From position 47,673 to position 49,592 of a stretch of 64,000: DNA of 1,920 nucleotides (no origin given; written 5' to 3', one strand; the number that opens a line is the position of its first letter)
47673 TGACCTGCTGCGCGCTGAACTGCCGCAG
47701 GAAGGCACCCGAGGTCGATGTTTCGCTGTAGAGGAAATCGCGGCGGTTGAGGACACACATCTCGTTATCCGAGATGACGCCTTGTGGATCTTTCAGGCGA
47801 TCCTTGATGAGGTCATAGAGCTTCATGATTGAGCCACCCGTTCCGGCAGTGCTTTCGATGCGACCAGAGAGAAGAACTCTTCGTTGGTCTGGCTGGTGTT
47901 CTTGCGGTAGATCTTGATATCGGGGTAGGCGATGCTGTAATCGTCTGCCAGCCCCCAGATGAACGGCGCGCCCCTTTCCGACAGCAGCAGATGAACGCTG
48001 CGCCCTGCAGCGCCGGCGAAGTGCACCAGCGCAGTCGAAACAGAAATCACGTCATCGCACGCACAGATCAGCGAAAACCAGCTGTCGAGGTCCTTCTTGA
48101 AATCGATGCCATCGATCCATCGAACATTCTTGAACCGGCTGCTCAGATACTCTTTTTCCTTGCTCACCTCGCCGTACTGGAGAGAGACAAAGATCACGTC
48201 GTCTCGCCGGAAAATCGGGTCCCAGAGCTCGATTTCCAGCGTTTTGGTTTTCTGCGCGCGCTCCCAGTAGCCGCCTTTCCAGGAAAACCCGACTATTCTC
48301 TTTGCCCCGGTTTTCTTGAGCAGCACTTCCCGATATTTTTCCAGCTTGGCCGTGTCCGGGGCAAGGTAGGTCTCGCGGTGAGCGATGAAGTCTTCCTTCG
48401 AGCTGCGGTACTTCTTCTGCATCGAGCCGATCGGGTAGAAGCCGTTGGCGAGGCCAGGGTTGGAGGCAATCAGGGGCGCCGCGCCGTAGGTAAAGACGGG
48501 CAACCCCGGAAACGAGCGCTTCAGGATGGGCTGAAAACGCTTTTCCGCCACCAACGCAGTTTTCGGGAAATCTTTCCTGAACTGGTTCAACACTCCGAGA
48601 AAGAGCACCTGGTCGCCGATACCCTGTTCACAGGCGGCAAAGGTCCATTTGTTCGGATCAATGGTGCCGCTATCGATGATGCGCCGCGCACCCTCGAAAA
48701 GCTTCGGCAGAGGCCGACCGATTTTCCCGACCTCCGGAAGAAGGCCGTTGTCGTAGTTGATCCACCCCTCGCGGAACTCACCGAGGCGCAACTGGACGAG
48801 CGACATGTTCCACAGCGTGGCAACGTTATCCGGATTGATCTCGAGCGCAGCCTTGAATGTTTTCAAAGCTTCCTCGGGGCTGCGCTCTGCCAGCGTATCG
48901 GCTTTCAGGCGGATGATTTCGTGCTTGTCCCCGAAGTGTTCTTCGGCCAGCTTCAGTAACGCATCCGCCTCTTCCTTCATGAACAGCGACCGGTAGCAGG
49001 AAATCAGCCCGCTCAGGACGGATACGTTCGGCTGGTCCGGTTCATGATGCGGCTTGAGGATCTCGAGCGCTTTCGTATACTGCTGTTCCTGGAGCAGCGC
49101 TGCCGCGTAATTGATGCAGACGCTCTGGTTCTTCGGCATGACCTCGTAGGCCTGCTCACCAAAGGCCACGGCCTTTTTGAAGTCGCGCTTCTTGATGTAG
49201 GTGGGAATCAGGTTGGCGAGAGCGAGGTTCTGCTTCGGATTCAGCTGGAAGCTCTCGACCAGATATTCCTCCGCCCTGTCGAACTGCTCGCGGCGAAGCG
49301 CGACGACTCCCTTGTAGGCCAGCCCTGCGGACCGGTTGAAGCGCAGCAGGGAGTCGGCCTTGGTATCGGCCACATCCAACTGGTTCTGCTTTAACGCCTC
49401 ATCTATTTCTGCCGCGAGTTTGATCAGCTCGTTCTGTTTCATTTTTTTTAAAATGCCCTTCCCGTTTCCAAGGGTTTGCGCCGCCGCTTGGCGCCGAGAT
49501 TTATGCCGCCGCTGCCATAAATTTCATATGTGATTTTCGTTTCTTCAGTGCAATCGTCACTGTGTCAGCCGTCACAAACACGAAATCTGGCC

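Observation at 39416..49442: One ~10-kb operon couples a two-ABC T1SS to Kdo-precursor, glycosyl/methyl-transferase and TPR-glycosyltransferase genes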

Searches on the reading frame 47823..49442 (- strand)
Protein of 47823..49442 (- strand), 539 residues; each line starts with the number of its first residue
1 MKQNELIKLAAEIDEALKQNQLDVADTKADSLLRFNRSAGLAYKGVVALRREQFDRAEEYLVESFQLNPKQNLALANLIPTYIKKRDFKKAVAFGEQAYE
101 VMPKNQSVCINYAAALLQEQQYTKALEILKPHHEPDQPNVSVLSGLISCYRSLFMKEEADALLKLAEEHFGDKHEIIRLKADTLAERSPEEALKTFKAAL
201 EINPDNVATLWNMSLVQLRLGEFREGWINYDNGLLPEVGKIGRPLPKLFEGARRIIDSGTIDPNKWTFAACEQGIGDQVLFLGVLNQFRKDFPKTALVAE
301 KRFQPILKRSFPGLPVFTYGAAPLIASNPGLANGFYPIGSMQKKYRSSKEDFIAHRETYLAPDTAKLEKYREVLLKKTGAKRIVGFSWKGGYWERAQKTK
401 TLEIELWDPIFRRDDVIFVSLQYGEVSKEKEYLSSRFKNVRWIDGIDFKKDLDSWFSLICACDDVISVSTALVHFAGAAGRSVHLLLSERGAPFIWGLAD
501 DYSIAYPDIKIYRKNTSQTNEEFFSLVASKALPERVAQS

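Call 4: search_protein_families(library=pfam, proteins=[window:47823-49442:-], max_evalue=0.01)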
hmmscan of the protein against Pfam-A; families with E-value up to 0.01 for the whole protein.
window:47823-49442:- (539 aa): 16 families
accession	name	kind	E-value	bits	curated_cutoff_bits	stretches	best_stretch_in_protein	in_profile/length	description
PF14559.12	TPR_19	-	2.4e-15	57.1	25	2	83-135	2-54/68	Tetratricopeptide repeat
PF07719.23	TPR_2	-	7.4e-10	38.6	27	0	40-70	3-33/34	Tetratricopeptide repeat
PF00515.34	TPR_1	-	1.7e-06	28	27.8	0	189-206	17-34/34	Tetratricopeptide repeat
PF23914.1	TPR_CcmH_CycH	-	2.6e-06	27.8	42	1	84-144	62-125/158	Cytochrome c-type biogenesis protein H TPR domain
PF13428.12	TPR_14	-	4.9e-06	27.1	23.5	0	185-210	13-38/44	Tetratricopeptide repeat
PF13414.12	TPR_11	-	1.3e-05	25.2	26.8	1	190-221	11-42/42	TPR repeat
PF13424.12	TPR_12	-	1.8e-05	25.2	30.1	0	44-103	9-76/77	Tetratricopeptide repeat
PF12895.13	ANAPC3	-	2.4e-05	25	27.2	1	85-136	2-54/82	Anaphase-promoting complex, cyclosome, subunit 3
PF13432.12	TPR_16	-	0.00034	21.4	32.7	0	45-99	4-58/65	Tetratricopeptide repeat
PF25064.1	ARM_TT21_5th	-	0.00038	21.2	27.8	0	48-124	11-90/117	TT21 fifth ARM repeats domain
PF13181.12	TPR_8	-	0.00055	20.3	25.7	0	189-206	17-34/34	Tetratricopeptide repeat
PF25058.1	ARM_TT21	-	0.00065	20.1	27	0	76-131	61-119/155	Tetratricopeptide repeat protein 21 ARM repeat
PF04733.20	Coatomer_E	-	0.00084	19.3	21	0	41-80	204-243/290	Coatomer epsilon subunit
PF25063.1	ARM_TT21_C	-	0.0017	18.7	35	0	16-104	105-196/209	Tetratricopeptide repeat protein 21 C-terminal ARM domain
PF13431.12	TPR_17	-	0.003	18.1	24.4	0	196-223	2-29/34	Tetratricopeptide repeat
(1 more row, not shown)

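Call 6: search_protein_families(library=ncbifam, proteins=[window:47823-49442:-], max_evalue=0.01)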
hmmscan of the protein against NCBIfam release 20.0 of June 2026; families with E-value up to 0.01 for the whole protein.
window:47823-49442:- (539 aa): 15 families
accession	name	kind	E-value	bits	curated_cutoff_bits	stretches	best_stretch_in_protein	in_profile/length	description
TIGR02917.1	PEP_TPR_lipo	equivalog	8.8e-14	50.3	312.2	2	8-166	229-389/899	XrtA/PEP-CTERM system TPR-repeat protein PrsT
NF040959.1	MamA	equivalog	3.1e-11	43.1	200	2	82-223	47-189/204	magnetosome protein MamA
NF052400.1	M48_BAM_BepA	equivalog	5.6e-09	35.3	570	1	44-153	313-422/483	beta-barrel assembly-enhancing protease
TIGR02521.1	type_IV_pilW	equivalog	2.5e-07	30.5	154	1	41-102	138-199/234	type IV pilus biogenesis/stability protein PilW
NF033920.0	C39_PA2778_fam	equivalog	4.9e-07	29.4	150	1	52-130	170-248/255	PA2778 family cysteine peptidase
NF008757.0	PRK11788.1-5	equivalog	9.4e-06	25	363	0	54-101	123-170/388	lipopolysaccharide assembly protein LapB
TIGR03939.1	PGA_TPR_OMP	equivalog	2e-05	23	366.65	1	53-209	34-190/800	poly-beta-1,6 N-acetyl-D-glucosamine export porin PgaA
NF008756.0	PRK11788.1-4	equivalog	7.5e-05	21.9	474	0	54-110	123-179/389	lipopolysaccharide assembly protein LapB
NF047371.1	FlcA_CTERM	equivalog_domain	8.5e-05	21.2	300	1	44-132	128-216/646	periplasmic flagellar collar protein FlcA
TIGR00540.1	TPR_hemY_coli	hypoth_equivalog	0.00028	19.8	142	0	3-78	293-365/385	heme biosynthesis-associated TPR protein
NF033758.1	gliding_GltE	equivalog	0.0015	17.6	225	0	47-130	265-349/411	adventurous gliding motility TPR repeat lipoprotein GltE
NF052415.1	T3SS_chap_SctY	equivalog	0.0016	19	70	0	68-131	2-65/106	type III secretion apparatus assembly chaperone SctY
NF011721.1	PRK15174.1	equivalog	0.002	16.4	1200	0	35-126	248-338/656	Vi polysaccharide transport protein VexE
NF002725.1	PRK02603.1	equivalog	0.0021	18.1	143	0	172-222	70-121/173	photosystem I assembly protein Ycf3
NF008753.0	PRK11788.1-1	equivalog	0.0029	16.8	395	1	82-196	190-304/389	lipopolysaccharide assembly protein LapB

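Call 12: search_solved_structures(query=window:47823-49442:-, max_evalue=1, show_alignments=2)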
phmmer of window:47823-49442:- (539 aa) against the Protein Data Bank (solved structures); distinct sequences matched with E-value up to 1: 92 (the best 60 are shown).
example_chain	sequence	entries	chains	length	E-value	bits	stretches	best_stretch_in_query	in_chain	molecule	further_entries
9qhb_A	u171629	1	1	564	2.4e-28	102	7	49-130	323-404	Engineered tetratricopeptide repeat protein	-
8bu0_A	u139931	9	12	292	2.5e-15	59.1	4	47-136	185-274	Consensus tetratricopeptide repeat protein | Crystal structure of an 8-repeat consensus TPR superhelix with Zinc. | Monomer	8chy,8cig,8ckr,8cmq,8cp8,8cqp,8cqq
9qhc_A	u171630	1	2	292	4.9e-15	58.1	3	49-136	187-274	Engineered tetratricopeptide repeat protein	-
7obi_A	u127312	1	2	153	4.1e-10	41.9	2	45-148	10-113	CTPR-rv4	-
2fo7_A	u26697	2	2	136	2.6e-07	32.7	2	50-127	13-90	SYNTHETIC CONSENSUS TPR PROTEIN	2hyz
8ch0_A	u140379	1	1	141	2.8e-07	32.5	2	49-127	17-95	Consensus tetratricopeptide repeat protein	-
8hmc_C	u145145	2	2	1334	5.3e-07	31.6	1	100-204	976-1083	Tetratricopeptide repeat protein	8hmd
7kw7_E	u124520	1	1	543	6.5e-07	31.3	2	44-154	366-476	Stress-induced-phosphoprotein 1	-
1na0_A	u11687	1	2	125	4e-06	28.7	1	48-141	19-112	designed protein CTPR3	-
3kd7_A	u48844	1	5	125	6.1e-06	28.1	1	49-141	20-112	CTPR390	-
9gzg_A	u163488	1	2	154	2.9e-05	25.9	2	50-111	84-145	Engineered CTPR protein with glutamic acids for conductivity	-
3fp2_A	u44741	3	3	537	3.8e-05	25.5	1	45-125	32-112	TPR repeat-containing protein YHR117W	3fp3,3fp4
3lca_A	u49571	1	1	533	4e-05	25.4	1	48-125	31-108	Protein TOM71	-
2wqh_A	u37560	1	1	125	4.4e-05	25.3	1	49-131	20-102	CTPR3Y3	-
6vfi_B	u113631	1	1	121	4.8e-05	25.2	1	45-117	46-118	O43_dn18B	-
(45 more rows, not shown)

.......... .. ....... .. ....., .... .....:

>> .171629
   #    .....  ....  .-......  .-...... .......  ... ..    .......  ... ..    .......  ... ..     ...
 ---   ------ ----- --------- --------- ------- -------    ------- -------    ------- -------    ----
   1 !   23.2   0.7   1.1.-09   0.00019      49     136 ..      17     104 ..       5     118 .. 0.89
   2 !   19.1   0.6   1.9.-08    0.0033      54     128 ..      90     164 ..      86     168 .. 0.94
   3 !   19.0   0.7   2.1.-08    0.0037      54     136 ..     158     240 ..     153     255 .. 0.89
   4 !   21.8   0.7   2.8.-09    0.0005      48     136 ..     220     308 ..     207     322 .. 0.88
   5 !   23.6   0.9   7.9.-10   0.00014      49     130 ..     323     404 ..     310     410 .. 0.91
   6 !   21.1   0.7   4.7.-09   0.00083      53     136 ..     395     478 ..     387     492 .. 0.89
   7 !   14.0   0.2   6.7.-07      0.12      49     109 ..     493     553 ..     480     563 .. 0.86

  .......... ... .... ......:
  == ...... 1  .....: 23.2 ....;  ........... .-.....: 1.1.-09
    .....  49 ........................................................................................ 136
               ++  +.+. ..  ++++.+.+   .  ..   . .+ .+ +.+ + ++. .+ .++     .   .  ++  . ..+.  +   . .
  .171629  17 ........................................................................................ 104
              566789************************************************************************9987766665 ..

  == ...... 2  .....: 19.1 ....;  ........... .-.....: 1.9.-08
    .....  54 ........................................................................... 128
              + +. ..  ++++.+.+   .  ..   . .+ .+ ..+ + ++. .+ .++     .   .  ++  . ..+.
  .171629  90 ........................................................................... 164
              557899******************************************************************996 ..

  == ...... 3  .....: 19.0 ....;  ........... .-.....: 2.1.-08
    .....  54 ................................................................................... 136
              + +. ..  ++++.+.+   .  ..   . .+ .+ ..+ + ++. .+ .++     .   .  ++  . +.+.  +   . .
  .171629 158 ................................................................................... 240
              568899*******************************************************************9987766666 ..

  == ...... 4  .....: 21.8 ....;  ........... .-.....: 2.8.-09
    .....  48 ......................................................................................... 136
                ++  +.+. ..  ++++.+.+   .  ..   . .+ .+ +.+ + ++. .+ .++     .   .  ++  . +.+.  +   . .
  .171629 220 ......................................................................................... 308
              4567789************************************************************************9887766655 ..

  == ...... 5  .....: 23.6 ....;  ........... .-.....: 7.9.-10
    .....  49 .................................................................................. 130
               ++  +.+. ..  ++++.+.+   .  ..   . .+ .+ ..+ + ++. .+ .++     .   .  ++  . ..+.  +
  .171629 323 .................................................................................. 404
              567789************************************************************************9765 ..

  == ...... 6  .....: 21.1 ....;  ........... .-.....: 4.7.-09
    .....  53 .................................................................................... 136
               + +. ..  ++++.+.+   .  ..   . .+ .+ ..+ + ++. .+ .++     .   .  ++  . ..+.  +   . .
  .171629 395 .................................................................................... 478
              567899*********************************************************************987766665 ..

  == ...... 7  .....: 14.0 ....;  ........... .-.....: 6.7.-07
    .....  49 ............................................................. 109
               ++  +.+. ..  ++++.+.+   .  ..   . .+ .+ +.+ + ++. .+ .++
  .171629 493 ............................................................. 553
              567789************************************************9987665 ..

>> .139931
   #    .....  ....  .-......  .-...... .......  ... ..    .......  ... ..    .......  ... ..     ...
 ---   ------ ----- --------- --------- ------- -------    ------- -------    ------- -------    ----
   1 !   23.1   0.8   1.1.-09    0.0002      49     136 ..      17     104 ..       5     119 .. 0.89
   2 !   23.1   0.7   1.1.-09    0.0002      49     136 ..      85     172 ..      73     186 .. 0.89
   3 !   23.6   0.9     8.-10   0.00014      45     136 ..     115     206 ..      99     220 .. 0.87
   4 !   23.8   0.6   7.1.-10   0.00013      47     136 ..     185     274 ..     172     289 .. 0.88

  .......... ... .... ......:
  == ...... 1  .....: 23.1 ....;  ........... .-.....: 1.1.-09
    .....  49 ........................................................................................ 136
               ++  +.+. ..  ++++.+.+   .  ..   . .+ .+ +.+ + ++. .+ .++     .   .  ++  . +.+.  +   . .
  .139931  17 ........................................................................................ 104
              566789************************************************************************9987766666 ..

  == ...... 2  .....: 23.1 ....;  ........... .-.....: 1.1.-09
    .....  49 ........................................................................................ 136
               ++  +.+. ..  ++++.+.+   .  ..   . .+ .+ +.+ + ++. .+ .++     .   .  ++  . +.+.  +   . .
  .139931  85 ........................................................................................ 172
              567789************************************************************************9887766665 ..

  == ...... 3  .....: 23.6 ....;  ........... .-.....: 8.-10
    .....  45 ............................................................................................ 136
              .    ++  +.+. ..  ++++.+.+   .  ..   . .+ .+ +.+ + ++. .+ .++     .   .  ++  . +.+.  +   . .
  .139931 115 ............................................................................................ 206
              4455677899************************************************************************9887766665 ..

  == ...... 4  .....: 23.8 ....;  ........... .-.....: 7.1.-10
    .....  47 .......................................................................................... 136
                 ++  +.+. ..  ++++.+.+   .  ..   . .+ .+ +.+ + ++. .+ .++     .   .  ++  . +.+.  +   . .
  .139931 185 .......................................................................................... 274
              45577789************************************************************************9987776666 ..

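Call 21: search_solved_structures(query=A1, max_evalue=1, show_alignments=0)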
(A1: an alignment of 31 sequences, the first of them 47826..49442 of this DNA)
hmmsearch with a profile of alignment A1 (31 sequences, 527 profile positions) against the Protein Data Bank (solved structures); distinct sequences matched with E-value up to 1: 344 (the best 60 are shown).
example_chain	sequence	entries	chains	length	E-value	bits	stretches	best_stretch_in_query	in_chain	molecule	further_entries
9qhb_A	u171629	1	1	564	6.4e-51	176.7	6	39-174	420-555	Engineered tetratricopeptide repeat protein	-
8bu0_A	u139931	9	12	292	7.3e-29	104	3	39-169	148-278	Consensus tetratricopeptide repeat protein | Crystal structure of an 8-repeat consensus TPR superhelix with Zinc. | Monomer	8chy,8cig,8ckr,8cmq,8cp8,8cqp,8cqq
9qhc_A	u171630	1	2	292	1.4e-26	96.4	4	39-104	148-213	Engineered tetratricopeptide repeat protein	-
7ntf_A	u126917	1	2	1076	1.1e-24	90.2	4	33-176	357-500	Isoform 1 of UDP-N-acetylglucosamine--peptide N-acetylglucosaminyltransferase 110 kDa subu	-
7yeh_B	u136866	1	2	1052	2e-24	89.3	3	33-176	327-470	UDP-N-acetylglucosamine--peptide N-acetylglucosaminyltransferase 110 kDa subunit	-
7yea_A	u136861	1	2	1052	2.9e-24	88.8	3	33-176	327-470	UDP-N-acetylglucosamine--peptide N-acetylglucosaminyltransferase 110 kDa subunit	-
8fgw_D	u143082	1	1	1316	2.4e-23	85.8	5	29-207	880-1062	Tetratricopeptide repeat protein 21B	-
8bbe_D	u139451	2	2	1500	7.4e-23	84.1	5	29-208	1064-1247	SNAP-tag,Tetratricopeptide repeat protein 21B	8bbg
1w3b_A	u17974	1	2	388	2.8e-21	78.9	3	39-200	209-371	UDP-N-ACETYLGLUCOSAMINE--PEPTIDE N-ACETYLGLUCOSAMINYLTRANSFERASE 110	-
6eou_A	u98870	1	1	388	5.6e-21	77.9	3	39-200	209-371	UDP-N-acetylglucosamine--peptide N-acetylglucosaminyltransferase 110 kDa subunit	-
8hmc_C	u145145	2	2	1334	2.8e-20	75.6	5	9-200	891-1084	Tetratricopeptide repeat protein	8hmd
7obi_A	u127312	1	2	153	4e-20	75.1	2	33-106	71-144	CTPR-rv4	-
3fp2_A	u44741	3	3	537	1.5e-16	63.3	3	33-121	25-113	TPR repeat-containing protein YHR117W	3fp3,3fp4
3lca_A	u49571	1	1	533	3.2e-16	62.2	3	33-121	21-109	Protein TOM71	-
7kw7_E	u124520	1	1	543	5.5e-16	61.5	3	23-171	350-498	Stress-induced-phosphoprotein 1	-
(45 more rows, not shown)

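Call 22: find_related_loci(query=A1, collection=genome_contigs, flank=10000)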
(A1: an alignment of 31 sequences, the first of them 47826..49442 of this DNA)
Query A1 (539 aa) in genome_contigs; peptide patterns used: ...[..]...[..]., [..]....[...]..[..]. (x = any residue, [..] = any of these).
401 stretches matched a pattern; 248 encode a relative of the query (tblastn E <= 1e-3); the best 80 are kept; 78 distinct loci.
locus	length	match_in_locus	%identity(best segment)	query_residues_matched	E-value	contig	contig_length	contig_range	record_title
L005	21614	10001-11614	78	1-538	0e+0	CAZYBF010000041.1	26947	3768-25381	MAG TPA_asm: uncultured Beijerinckia sp. isolate SRP193358_co1_661 genome assembly, contig: NODE_4028_length_26947_cov_7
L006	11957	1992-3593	77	1-534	0e+0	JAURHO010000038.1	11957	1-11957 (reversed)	MAG: Crocinitomicaceae bacterium isolate SFB_657D_100_11 NODE_38_length_11957_cov_2.761869, whole genome shotgun sequenc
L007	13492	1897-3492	77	1-532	0e+0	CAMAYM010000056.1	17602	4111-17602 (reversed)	MAG: Bordetella parapertussis isolate ME-21oct19-263 genome assembly, contig: ME-21oct19-C4714, whole genome shotgun seq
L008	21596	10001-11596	77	1-532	0e+0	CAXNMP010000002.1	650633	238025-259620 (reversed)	MAG: Limnohabitans sp. isolate MsE-30jul19-LR-37 genome assembly, contig: MsE-30jul19-LR-C19, whole genome shotgun seque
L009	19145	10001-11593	62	1-530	0e+0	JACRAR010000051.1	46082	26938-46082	MAG: Betaproteobacteria bacterium isolate NC_groundwater_1599_Pr3_B-0.1um_59_269 SR-2_scaffold_141_2430578, whole genome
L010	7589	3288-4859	58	7-530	0e+0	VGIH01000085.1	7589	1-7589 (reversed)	MAG: Betaproteobacteria bacterium isolate K_Offshore_surface_m1_010 K_Offshore_surface_m1_010_Ga0194130_10013648, whole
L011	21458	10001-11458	39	42-527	2e-114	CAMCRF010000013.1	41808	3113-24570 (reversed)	MAG: Bordetella parapertussis isolate MiE-22jul19-52 genome assembly, contig: MiE-22jul19-C676, whole genome shotgun seq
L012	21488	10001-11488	39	41-530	1e-111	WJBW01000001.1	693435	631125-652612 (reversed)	Burkholderiales bacterium LSUCC0115 scaffold_0, whole genome shotgun sequence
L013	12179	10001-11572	35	10-529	4e-92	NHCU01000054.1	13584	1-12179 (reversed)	MAG: Betaproteobacteria bacterium TMED41 104535, whole genome shotgun sequence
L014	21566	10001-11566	36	12-529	3e-91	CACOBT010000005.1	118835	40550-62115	MAG: uncultured beta proteobacterium isolate AH-287-N17 genome assembly, contig: AH-287-N17_NODE_5, whole genome shotgun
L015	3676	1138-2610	35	46-533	2e-91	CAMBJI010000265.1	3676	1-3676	MAG: Bordetella parapertussis isolate MiE-16apr19-239 genome assembly, contig: MiE-16apr19-C67392, whole genome shotgun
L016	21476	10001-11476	34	45-533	3e-89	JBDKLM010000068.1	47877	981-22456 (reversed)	MAG: Pseudomonadota bacterium isolate hugercreek_2019_sw_WHONDRS-S19S_0044_B_bin.118 scaffold_641992, whole genome shotg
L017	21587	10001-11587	33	2-529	2e-88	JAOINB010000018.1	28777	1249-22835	Betaproteobacteria bacterium isolate AH-736-P17 AH-736-P17_NODE_18, whole genome shotgun sequence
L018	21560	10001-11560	34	14-528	9e-88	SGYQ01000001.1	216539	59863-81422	MAG: Burkholderiaceae bacterium isolate MED-G174 Burkholderiaceae-MED-G174-C1, whole genome shotgun sequence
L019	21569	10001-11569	34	12-529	4e-87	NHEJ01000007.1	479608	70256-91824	MAG: Betaproteobacteria bacterium TMED82 155844, whole genome shotgun sequence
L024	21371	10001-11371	33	77-529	1e-78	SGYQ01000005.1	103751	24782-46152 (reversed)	MAG: Burkholderiaceae bacterium isolate MED-G174 Burkholderiaceae-MED-G174-C5, whole genome shotgun sequence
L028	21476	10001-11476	33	41-528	4e-81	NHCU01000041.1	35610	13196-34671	MAG: Betaproteobacteria bacterium TMED41 89681, whole genome shotgun sequence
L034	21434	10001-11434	28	47-530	9e-39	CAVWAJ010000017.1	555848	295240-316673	MAG: Terriglobia bacterium isolate MFD03726.bin.1.222 genome assembly, contig: contig_28369, whole genome shotgun sequen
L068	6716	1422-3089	25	2-530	4e-32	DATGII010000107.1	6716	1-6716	MAG TPA_asm: Bryobacteraceae bacterium isolate SMAG_U9803 k141_761087, whole genome shotgun sequence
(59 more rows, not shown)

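Call 42: search_protein_families(library=pfam, proteins=[L024:12041-15505:-, L024:3146-8788:-, L028:12258-15674:-, L014:4098-9746:+, L014:155-3844:+, L009:6449-9934:+, L012:6618-9791:+], max_evalue=0.01)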
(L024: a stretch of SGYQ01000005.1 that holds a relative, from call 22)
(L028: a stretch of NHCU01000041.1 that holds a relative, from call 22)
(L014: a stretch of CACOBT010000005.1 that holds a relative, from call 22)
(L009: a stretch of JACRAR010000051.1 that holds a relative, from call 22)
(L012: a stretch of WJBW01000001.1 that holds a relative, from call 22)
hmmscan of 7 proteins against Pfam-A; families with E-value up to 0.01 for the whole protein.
L024:12041-15505:- (1154 aa): 2 families
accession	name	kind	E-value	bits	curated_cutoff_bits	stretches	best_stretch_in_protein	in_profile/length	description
PF00669.25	Flagellin_N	-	1.9e-42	145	26.6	1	7-143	1-137/139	Bacterial flagellin N-terminal helical region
PF00700.27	Flagellin_C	-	1.1e-25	90.2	23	1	1068-1153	1-86/86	Bacterial flagellin C-terminal helical region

L024:3146-8788:- (1880 aa): 2 families
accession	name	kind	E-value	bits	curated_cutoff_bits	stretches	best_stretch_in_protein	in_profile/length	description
PF00669.25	Flagellin_N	-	1.4e-41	142.2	26.6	1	4-140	1-137/139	Bacterial flagellin N-terminal helical region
PF00700.27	Flagellin_C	-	1.1e-21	77.4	23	1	1795-1878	3-86/86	Bacterial flagellin C-terminal helical region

L028:12258-15674:- (1138 aa): 2 families
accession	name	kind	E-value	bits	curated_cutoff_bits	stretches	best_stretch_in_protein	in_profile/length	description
PF00669.25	Flagellin_N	-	4.5e-42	143.8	26.6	1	4-141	1-138/139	Bacterial flagellin N-terminal helical region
PF00700.27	Flagellin_C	-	6.3e-24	84.6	23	1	1052-1137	1-86/86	Bacterial flagellin C-terminal helical region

L014:4098-9746:+ (1882 aa): 1 family
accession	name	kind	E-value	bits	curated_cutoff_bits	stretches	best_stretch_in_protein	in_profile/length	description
PF13946.11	DUF4214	-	9.3e-05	22.9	23.2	1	4-55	22-70/72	Domain of unknown function (DUF4214)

L014:155-3844:+ (1229 aa): 4 families
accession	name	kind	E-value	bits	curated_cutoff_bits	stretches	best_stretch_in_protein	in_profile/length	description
PF00534.26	Glycos_transf_1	-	4.9e-59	199.1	26.4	3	221-373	14-165/172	Glycosyl transferases group 1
PF13692.12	Glyco_trans_1_4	-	4.6e-46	157.1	27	3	226-364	5-140/142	Glycosyl transferases group 1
PF20706.3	GT4-conflict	-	1.4e-10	41.1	26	1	233-348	210-324/385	Family 4 Glycosyltransferase in conflict systems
PF13524.12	Glyco_trans_1_2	-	1e-06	29.2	25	0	674-796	16-142/144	Glycosyl transferase-like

L009:6449-9934:+ (1161 aa): 1 family
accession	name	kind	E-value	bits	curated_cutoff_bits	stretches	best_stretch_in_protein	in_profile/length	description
PF13946.11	DUF4214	-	8e-14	51.9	23.2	2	11-49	24-63/72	Domain of unknown function (DUF4214)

L012:6618-9791:+ (1057 aa): 0 families
